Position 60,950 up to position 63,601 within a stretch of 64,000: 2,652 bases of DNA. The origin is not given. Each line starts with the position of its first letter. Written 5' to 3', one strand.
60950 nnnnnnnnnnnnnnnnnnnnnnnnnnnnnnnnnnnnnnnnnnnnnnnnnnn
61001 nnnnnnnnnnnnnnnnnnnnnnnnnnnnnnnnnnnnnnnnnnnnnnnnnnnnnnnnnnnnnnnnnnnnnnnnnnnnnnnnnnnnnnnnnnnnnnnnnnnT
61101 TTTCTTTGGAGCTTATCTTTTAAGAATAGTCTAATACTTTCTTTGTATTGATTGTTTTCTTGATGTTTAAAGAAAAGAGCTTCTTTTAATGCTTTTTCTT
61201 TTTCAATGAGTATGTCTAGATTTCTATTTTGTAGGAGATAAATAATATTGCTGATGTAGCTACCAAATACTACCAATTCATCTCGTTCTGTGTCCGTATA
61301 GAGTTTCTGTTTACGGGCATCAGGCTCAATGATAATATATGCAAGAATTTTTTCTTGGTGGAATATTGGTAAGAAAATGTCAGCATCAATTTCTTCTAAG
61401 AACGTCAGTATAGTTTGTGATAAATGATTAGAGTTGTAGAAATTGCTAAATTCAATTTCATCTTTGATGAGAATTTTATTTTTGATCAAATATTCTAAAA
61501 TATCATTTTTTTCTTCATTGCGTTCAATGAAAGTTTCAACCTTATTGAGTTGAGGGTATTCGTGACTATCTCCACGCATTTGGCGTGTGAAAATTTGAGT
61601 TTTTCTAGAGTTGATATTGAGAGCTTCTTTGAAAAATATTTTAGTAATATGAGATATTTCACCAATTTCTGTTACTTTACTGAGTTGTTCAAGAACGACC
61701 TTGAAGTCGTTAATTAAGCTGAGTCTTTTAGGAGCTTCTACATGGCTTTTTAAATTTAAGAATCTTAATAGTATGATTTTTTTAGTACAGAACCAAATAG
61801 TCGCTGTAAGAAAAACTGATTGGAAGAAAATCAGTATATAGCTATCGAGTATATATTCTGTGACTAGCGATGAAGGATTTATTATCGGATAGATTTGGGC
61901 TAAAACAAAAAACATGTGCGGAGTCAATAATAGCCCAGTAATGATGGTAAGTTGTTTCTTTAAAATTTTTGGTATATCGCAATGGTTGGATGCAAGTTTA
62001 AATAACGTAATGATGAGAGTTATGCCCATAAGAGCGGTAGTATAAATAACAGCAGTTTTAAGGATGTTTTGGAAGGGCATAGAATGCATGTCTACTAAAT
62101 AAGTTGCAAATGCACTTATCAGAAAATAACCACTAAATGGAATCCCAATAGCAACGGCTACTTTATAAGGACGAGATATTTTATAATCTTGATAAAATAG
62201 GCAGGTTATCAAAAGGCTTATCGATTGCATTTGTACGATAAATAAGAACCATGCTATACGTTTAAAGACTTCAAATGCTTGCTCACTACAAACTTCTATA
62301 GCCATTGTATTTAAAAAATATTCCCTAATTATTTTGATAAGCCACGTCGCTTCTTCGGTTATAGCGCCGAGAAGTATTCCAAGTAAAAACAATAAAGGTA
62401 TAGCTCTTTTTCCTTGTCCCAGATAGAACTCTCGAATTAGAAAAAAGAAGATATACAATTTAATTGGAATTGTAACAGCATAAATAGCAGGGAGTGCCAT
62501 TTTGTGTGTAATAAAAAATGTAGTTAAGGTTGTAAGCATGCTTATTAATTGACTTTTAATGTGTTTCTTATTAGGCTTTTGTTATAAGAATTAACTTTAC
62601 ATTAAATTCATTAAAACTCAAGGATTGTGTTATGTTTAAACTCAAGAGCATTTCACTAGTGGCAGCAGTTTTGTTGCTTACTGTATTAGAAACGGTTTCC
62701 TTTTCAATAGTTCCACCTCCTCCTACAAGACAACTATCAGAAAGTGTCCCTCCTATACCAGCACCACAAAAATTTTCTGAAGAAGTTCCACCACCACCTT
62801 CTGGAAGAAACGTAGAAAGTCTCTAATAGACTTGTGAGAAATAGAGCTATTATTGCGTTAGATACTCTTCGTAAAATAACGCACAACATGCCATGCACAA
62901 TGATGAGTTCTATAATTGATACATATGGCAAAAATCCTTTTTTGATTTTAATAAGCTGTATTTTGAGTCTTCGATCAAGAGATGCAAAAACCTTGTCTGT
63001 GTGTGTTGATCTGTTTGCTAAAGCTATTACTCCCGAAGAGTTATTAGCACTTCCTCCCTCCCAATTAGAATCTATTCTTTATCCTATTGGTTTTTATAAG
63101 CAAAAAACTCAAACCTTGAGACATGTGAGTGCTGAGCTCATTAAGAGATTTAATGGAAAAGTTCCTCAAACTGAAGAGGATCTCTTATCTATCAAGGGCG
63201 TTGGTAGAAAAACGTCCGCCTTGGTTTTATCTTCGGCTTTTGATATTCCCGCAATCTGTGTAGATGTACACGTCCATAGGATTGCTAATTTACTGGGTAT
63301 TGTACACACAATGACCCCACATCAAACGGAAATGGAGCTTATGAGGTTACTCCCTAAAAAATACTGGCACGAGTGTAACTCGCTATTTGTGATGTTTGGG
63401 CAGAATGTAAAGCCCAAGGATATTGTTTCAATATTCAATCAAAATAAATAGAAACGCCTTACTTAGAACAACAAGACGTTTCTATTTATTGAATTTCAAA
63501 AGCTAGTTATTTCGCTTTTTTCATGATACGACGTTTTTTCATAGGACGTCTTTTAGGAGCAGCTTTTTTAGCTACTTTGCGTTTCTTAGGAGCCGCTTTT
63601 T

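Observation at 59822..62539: Membrane-embedded sigma54-activator look-alike with all ATPase and sigma54-contact motifs degenerate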

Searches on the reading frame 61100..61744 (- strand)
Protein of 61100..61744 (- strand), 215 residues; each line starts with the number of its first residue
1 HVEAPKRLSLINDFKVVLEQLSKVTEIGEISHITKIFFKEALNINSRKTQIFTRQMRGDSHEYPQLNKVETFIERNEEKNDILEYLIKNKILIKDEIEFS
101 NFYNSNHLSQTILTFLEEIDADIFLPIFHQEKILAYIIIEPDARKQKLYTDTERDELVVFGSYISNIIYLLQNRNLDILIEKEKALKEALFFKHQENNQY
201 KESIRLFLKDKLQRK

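Call 17: search_protein_families(library=pfam, proteins=[window:61100-61744:-], max_evalue=10)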
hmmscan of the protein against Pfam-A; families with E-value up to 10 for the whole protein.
window:61100-61744:- (215 aa): 2 families
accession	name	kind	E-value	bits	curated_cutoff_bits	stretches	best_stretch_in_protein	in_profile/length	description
PF24919.1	Mug62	-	0.011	15.8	27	1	96-171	27-103/164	Meiotically up-regulated gene 62 protein-like domain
PF14190.11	DUF4313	-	0.1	12.9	27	0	66-90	39-63/104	Domain of unknown function (DUF4313)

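Call 56: search_solved_structures(query=A3, max_evalue=10)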
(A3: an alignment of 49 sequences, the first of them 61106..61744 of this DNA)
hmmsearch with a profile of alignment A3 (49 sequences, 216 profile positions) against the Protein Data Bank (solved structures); distinct sequences matched with E-value up to 10: 0.

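Call 59: search_protein_families(library=pfam, alignment_id=A3, max_evalue=1)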
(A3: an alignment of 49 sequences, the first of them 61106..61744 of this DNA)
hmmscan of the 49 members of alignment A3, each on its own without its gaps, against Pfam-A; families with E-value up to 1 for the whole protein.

A. member 1, window:61106-61744:- (213 aa): 2 families
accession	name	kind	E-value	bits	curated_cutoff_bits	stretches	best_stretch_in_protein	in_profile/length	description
PF24919.1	Mug62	-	0.012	15.7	27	1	96-171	27-103/164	Meiotically up-regulated gene 62 protein-like domain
PF14190.11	DUF4313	-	0.098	13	27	0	66-90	39-63/104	Domain of unknown function (DUF4313)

B. families by the number of members that match (of 49 scanned): 44 families (the first 25 are shown)
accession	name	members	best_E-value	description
PF06295.17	ZapG-like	14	0.0002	Z-ring associated protein G-like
PF13185.12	GAF_2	13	0.0027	GAF domain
PF02223.23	Thymidylate_kin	4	0.029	Thymidylate kinase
PF12017.13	Tnp_P_element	4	0.044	Transposable element P transposase-like, HTH domain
PF24301.1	FraC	3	0.0078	Filament integrity protein FraC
PF16770.11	RTT107_BRCT_5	2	0.0093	Regulator of Ty1 transposition protein 107 BRCT domain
PF11594.13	Med28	2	0.065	Mediator complex subunit 28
PF11446.13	DUF2897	2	0.1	Protein of unknown function (DUF2897)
PF02141.26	DENN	2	0.1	DENN (AEX-3) domain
PF11022.13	ATP19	1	0.0055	ATP synthase subunit K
PF24919.1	Mug62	1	0.012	Meiotically up-regulated gene 62 protein-like domain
PF09742.14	Dymeclin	1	0.015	Dyggve-Melchior-Clausen syndrome protein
PF06901.17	FrpC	1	0.015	RTX iron-regulated protein FrpC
PF08360.16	TetR_C_5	1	0.019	QacR-like protein, C-terminal region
PF03325.18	Herpes_PAP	1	0.021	Herpesvirus polymerase accessory protein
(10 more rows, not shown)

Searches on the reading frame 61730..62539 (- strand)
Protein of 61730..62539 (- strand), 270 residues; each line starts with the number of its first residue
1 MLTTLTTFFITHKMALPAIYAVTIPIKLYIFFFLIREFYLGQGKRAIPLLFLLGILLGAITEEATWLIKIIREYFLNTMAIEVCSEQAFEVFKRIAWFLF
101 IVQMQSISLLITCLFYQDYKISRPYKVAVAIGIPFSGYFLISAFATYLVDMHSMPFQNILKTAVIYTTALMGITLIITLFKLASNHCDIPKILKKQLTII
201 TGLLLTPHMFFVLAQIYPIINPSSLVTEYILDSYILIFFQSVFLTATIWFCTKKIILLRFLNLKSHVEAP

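Call 17: search_protein_families(library=pfam, proteins=[window:61730-62539:-], max_evalue=10)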
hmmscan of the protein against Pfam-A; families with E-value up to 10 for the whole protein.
window:61730-62539:- (270 aa): 0 families

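Call 38: predict_structure(alignment_id=A2)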
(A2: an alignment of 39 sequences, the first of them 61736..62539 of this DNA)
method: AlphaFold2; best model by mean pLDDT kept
length: 268 residues; sequences in the alignment: 39
mean_pLDDT: 87.4   pTM: 0.87
mean pLDDT of the five models: 87.4, 86.4, 86.4, 86.2, 85.2
residues with pLDDT >= 90: 170; 70-90: 69; 50-70: 23; < 50: 6
segments of 3 or more residues with pLDDT < 50: 266-268
pLDDT, mean of each block of 10 residues (from residue 1): 81 86 95 94 89 97 94 78 80 95 97 91 94 96 90 81 93 95 91 93 95 83 58 82 95 82 49
secondary structure, 60 per line:
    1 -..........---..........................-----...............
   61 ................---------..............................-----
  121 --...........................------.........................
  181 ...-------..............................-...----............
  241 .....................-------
elements in order: H2-11 H15-40 H46-76 H86-115 H123-149 H156-183 H191-220 H229-261

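Call 68: search_protein_representatives(alignment_id=A2)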
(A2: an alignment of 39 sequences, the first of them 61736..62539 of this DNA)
Query: 39 sequences, 263 profile positions. Proteins with E-value up to 0.001 (for the whole library): 396; up to 1e-10: 358; up to 1e-30: 216. The best 150 are listed.
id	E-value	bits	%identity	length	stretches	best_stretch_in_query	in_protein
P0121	5.6e-88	311.3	-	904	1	1-263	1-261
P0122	2.5e-86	305.9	-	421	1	2-263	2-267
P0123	7.1e-80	284.7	-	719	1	2-263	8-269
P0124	9.6e-77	274.5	-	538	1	2-263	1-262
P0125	2.6e-75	269.8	-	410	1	3-262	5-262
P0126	3.2e-75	269.5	-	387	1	3-263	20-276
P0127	5.0e-75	268.8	-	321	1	2-259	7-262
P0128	5.4e-74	265.5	-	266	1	2-249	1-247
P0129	1.4e-73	264.1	-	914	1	2-263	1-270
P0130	1.4e-73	264.1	-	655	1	2-263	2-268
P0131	1.7e-73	263.8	-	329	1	2-263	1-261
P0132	3.8e-73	262.7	-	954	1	5-263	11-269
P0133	7.7e-73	261.7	-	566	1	2-262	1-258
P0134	5.4e-70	252.4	-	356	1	59-263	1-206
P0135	9.0e-70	251.6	-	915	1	2-263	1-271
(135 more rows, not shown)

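Call 75: fold_search(model_id=the predicted structure, library=pdb)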
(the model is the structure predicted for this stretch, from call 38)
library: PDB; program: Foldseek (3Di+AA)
matches with E <= 10: 1143; with E <= 0.001: 1
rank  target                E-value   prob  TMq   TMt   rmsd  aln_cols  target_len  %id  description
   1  8w1a_B                5.0e-04  1.00  0.50  0.46   7.9       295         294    9  Cryo-EM Structure of KSHV ORF74 Apo Dimer at 2.8A (released 2025-08-27)
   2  7u2l_D                1.6e-03  1.00  0.58  0.56   6.2       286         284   11  C5guano-uOR-Gi-scFv16 (released 2022-05-04)
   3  8i2h                  2.1e-03  1.00  0.62  0.33   5.8       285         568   13  Follicle stimulating hormone receptor (released 2023-03-22)
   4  9ko4_R                2.9e-03  1.00  0.48  0.43   8.2       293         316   13  A Cryo_EM structure of CCR7 complex with CCL21 (released 2025-11-26)
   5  9k3f_R                3.6e-03  1.00  0.56  0.56   6.5       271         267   12  Cryo-EM structure of the unliganded human melanocortin receptor 3 (MC3R)-Gs complex (released 2025-08-06)
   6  8ef5_M                4.9e-03  1.00  0.59  0.56   6.4       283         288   11  Fentanyl-bound mu-opioid receptor-Gi complex (released 2022-11-09)
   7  7xav_A                5.3e-03  1.00  0.59  0.57   6.3       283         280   12  Structure of somatostatin receptor 2 bound with lanreotide. (released 2022-08-31)
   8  7aue_R                5.8e-03  1.00  0.55  0.56   6.7       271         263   14  Melanocortin receptor 4 (MC4R) Gs protein complex (released 2021-04-28)
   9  8ef5_R                6.6e-03  1.00  0.59  0.56   6.3       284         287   10  Fentanyl-bound mu-opioid receptor-Gi complex (released 2022-11-09)
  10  7scg_D                6.6e-03  1.00  0.59  0.56   6.6       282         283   13  FH210 bound Mu Opioid Receptor-Gi Protein Complex (released 2022-04-20)
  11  6tod_A                7.2e-03  1.00  0.56  0.51   7.8       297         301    9  Crystal structure of the Orexin-1 receptor in complex with EMPA (released 2020-01-01)
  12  7y24_E                7.9e-03  1.00  0.54  0.51   6.5       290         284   12  Cryo-EM structure of the octreotide-bound SSTR2-miniGo-scFv16 complex (released 2022-10-19)
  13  9uwl_A                8.2e-03  1.00  0.56  0.57   5.7       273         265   12  Cryo-EM structure of human V1aR bound with SRX246 at a resolution of 2.6 angstrom (released 2026-02-04)
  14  6to7_A                8.2e-03  1.00  0.56  0.51   7.8       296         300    8  Crystal structure of the Orexin-1 receptor in complex with suvorexant at 2.29 A resolution (released 2020-01-01)
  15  6tq6_B                8.2e-03  1.00  0.56  0.52   7.4       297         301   10  Crystal structure of the Orexin-1 receptor in complex with Compound 14 (released 2020-01-01)
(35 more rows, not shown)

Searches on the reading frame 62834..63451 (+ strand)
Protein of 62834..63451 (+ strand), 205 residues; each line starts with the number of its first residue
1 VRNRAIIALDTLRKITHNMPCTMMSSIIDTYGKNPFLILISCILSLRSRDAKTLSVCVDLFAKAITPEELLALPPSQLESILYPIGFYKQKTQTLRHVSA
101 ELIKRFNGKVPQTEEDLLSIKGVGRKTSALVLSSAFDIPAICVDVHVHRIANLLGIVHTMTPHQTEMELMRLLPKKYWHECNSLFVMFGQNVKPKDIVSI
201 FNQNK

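Call 67: search_protein_families(library=pfam, proteins=[window:62834-63451:+], max_evalue=0.001)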
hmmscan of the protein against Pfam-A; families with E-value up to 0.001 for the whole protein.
window:62834-63451:+ (205 aa): 2 families
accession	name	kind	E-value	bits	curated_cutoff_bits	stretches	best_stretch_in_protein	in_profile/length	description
PF00730.31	HhH-GPD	-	1.6e-20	73.9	26.2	1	40-175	1-108/108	HhH-GPD superfamily base excision DNA repair protein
PF00633.29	HHH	-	1.5e-07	31.3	24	1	105-133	1-29/30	Helix-hairpin-helix motif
